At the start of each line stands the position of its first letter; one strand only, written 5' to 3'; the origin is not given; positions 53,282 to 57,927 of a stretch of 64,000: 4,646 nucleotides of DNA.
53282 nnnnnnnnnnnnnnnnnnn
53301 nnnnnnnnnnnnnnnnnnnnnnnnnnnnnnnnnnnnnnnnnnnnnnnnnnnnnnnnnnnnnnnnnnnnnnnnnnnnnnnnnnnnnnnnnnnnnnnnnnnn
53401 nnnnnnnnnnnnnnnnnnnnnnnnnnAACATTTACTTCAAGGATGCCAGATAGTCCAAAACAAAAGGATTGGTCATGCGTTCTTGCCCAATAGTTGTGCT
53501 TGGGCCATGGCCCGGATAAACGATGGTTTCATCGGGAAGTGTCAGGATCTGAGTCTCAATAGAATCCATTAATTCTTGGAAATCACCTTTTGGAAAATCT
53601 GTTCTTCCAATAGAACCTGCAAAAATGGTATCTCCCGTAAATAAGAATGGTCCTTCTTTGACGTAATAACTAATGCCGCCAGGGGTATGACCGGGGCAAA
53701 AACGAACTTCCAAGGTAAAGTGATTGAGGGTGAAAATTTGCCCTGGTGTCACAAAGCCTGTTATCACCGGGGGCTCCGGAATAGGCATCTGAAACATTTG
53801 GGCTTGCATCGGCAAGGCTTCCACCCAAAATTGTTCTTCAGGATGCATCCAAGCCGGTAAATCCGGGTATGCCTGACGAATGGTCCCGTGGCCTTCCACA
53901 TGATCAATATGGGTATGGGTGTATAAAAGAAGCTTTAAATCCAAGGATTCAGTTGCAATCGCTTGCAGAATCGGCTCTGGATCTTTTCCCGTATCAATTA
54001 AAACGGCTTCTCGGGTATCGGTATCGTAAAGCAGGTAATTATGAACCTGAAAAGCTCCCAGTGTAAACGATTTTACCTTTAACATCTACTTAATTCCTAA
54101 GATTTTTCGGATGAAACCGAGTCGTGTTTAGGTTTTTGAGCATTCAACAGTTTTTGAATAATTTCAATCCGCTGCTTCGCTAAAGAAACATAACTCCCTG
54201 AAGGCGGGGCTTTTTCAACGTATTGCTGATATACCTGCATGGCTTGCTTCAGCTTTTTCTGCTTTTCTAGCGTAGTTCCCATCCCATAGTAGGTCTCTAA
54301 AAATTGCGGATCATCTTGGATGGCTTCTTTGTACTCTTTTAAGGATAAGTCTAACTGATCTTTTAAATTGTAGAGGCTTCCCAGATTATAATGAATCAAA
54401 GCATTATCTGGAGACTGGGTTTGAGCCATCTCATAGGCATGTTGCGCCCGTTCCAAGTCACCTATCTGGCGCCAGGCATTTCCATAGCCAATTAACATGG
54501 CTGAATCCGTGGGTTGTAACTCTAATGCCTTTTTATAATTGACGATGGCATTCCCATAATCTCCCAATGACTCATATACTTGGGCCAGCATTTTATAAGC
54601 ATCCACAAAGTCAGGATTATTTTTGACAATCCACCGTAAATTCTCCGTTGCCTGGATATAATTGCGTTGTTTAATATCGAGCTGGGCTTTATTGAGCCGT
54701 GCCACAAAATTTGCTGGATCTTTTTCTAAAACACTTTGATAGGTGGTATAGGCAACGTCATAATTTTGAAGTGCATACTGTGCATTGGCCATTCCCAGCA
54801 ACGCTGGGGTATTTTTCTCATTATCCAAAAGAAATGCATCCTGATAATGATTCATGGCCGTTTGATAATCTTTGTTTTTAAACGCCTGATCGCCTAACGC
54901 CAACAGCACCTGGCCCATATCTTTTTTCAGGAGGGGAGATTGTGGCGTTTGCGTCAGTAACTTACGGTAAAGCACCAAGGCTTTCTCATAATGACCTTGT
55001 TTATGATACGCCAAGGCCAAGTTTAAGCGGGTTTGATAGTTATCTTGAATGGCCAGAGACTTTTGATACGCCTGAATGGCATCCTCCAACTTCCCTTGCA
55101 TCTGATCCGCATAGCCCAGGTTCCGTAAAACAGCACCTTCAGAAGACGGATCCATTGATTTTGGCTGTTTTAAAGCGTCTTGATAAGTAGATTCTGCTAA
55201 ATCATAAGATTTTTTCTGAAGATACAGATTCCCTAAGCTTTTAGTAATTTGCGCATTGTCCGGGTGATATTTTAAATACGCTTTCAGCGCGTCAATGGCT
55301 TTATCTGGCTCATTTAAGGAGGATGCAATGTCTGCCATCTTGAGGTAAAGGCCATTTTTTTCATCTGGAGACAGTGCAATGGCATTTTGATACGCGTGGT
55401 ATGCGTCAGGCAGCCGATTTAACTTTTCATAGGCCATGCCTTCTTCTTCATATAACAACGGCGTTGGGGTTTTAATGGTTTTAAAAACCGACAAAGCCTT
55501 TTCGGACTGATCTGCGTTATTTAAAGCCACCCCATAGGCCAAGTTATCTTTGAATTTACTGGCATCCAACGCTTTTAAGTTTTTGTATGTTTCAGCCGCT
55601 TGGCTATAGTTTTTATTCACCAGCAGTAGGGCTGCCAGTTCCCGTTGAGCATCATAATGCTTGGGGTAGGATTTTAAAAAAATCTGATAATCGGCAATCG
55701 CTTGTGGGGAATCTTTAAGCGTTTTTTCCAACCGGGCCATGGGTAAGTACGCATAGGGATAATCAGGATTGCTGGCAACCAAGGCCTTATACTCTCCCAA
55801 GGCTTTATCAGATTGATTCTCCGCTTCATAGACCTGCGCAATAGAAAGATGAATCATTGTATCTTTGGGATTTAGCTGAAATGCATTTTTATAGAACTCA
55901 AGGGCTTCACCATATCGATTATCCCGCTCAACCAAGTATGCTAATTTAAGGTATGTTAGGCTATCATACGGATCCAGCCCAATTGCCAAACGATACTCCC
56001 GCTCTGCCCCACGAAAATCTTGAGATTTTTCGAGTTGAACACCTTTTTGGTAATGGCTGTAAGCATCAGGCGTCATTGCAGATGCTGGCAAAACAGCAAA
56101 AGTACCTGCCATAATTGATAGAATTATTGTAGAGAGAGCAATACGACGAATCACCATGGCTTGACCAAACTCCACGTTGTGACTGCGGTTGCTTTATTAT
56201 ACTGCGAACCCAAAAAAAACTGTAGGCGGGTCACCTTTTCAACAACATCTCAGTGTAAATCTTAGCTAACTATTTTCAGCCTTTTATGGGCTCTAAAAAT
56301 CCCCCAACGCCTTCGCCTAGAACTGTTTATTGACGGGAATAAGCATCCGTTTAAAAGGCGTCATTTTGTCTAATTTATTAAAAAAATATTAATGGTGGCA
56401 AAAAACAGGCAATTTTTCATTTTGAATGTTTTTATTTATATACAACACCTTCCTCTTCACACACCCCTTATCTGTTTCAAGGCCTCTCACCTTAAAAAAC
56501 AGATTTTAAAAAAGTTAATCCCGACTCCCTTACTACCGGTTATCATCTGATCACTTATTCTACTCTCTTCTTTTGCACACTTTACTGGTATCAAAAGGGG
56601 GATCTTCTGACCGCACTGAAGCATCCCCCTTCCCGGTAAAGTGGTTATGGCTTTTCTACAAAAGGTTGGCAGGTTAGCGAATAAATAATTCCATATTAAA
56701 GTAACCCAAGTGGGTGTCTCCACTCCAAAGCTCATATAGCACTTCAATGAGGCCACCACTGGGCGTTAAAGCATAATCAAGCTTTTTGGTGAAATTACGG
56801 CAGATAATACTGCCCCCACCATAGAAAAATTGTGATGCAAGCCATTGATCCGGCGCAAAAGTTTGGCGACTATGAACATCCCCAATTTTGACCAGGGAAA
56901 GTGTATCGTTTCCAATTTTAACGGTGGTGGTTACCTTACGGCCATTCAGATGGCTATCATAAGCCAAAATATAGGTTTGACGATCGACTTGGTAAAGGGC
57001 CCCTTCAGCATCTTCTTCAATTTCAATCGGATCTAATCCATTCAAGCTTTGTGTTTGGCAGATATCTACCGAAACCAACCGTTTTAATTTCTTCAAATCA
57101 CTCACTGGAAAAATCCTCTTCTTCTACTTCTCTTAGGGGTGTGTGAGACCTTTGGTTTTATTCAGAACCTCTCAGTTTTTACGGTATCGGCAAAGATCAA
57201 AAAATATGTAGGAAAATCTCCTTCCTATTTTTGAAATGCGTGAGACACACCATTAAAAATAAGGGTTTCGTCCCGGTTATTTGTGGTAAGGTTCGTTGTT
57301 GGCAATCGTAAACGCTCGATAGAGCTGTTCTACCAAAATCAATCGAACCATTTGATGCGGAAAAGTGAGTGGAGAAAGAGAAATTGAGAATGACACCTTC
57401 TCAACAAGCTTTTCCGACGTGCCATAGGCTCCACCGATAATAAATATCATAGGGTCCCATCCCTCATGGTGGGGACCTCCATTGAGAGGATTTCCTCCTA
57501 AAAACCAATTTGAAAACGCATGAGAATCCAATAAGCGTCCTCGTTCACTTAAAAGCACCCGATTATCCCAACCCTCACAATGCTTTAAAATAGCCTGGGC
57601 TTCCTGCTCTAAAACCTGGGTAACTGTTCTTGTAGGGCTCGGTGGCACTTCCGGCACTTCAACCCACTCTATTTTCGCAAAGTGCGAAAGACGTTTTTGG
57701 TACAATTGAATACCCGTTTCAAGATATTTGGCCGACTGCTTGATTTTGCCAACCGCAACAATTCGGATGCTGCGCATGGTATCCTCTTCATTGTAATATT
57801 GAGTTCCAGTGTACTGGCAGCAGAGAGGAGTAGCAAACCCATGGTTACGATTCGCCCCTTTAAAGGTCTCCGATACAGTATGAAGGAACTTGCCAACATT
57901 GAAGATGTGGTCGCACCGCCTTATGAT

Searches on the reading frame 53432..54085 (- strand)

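Call 45: search_protein_families(library=pfam, proteins=[window:53432-54085:-], max_evalue=0.0001)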
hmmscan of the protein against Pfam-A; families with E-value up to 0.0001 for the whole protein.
window:53432-54085:- (217 aa): 2 families
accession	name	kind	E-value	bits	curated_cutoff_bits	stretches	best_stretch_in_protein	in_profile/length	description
PF00753.33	Lactamase_B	-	6.1e-32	111.6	22.7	1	11-193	3-196/196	Metallo-beta-lactamase superfamily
PF12706.13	Lactamase_B_2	-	8.2e-07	29.2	27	1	28-153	3-143/200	Beta-lactamase superfamily domain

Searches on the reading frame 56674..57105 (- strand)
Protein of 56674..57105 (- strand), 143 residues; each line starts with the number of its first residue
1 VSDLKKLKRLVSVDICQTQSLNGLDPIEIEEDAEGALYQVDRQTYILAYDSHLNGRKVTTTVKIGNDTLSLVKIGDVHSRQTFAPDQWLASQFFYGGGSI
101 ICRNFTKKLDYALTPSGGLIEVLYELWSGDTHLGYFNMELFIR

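Call 46: search_protein_families(library=pfam, proteins=[window:56674-57105:-], max_evalue=0.0001)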
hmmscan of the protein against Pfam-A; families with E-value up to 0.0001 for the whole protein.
window:56674-57105:- (143 aa): 1 family
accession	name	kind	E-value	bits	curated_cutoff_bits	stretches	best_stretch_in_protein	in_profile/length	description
PF09148.16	DUF1934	-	6.5e-16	58.9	22.5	1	17-140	5-128/128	Domain of unknown function (DUF1934)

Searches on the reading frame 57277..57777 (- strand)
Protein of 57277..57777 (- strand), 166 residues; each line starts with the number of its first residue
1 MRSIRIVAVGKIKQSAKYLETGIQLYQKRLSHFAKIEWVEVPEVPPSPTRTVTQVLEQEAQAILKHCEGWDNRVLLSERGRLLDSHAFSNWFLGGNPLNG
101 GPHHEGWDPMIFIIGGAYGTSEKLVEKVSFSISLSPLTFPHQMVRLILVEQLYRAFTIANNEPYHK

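Call 46: search_protein_families(library=pfam, proteins=[window:57277-57777:-], max_evalue=0.0001)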
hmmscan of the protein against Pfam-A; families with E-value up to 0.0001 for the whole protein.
window:57277-57777:- (166 aa): 1 family
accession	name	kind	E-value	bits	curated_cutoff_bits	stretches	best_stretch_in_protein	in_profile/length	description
PF02590.22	SPOUT_MTase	-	1.3e-43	149.1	27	1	4-165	3-154/154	Predicted SPOUT methyltransferase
